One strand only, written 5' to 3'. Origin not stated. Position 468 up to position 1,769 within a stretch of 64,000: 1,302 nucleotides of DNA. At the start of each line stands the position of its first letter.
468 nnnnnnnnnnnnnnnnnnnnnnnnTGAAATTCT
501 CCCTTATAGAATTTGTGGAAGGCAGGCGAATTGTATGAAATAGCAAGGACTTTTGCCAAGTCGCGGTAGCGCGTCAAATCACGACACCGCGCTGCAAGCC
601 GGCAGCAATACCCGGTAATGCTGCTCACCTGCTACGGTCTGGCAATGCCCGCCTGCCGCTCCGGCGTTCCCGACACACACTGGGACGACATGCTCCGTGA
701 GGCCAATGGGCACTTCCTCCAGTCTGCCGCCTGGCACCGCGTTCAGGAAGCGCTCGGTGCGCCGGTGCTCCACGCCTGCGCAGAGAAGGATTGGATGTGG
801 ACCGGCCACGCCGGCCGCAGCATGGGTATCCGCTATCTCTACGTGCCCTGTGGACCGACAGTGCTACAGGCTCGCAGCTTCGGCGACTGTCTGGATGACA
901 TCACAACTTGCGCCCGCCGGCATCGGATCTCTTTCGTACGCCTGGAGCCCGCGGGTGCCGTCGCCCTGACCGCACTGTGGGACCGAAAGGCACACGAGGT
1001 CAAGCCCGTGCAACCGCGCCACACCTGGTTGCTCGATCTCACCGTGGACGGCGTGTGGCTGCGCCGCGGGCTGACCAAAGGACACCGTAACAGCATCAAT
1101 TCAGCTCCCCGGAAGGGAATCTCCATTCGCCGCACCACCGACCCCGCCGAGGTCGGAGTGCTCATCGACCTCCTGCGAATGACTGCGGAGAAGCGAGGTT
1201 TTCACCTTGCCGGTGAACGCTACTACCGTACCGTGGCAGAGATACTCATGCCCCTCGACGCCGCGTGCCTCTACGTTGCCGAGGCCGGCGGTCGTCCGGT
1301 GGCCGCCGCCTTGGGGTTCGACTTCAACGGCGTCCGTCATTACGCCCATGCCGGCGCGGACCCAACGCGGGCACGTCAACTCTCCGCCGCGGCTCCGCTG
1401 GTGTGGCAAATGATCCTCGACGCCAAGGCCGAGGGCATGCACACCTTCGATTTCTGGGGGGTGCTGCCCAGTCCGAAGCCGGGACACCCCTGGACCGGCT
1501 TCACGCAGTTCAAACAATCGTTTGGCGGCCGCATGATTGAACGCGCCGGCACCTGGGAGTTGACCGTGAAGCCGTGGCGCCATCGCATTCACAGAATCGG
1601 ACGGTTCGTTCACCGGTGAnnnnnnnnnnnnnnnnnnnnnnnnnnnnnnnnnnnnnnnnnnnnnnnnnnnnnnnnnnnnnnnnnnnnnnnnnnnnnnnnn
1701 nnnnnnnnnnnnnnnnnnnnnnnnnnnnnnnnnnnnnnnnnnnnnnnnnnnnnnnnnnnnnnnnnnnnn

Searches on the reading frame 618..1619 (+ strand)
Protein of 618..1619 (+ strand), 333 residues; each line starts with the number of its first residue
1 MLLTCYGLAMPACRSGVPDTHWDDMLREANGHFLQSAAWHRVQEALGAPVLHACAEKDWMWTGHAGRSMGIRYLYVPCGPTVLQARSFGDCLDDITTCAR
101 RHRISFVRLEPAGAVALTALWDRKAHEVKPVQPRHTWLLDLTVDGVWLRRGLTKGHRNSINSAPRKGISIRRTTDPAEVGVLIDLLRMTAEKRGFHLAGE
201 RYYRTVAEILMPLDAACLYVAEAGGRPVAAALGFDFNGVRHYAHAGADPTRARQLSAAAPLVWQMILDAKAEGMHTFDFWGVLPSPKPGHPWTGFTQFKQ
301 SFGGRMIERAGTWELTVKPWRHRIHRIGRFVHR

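Call 96: find_encoding_contigs(protein=window:618-1619:+, flank=10000, max_places=6)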
Protein window:618-1619:+ (333 aa): 2 contigs read that carry it; 2 places shown.
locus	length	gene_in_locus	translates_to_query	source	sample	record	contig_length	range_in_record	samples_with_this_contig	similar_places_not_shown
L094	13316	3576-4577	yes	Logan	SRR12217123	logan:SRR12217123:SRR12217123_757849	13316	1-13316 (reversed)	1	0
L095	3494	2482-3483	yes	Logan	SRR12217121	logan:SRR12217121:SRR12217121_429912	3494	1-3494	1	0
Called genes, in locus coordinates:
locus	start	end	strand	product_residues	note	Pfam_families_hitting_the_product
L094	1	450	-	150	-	?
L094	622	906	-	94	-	PF12844:HTH_19 (weak), PF13560:HTH_31, PF01381:HTH_3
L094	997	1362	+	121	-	-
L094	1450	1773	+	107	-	PF09851:SHOCT (weak)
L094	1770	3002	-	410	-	PF00768:Peptidase_S11, PF13354:Beta-lactamase2 (weak)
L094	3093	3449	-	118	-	PF00216:Bac_DNA_binding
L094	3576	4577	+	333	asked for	PF02388:FemAB, PF13480:Acetyltransf_6, PF02388:FemAB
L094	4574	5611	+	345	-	PF02388:FemAB, PF13480:Acetyltransf_6, PF02388:FemAB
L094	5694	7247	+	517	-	PF13173:AAA_14, PF13635:DUF4143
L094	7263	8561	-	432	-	PF01933:CofD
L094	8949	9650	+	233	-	-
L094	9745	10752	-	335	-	PF03320:FBPase_glpX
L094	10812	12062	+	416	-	PF05239:PRC (faint), PF14841:FliG_M (faint), PF03448:MgtE_N, PF00571:CBS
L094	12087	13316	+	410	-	?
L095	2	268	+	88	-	?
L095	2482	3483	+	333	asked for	PF02388:FemAB, PF13480:Acetyltransf_6, PF02388:FemAB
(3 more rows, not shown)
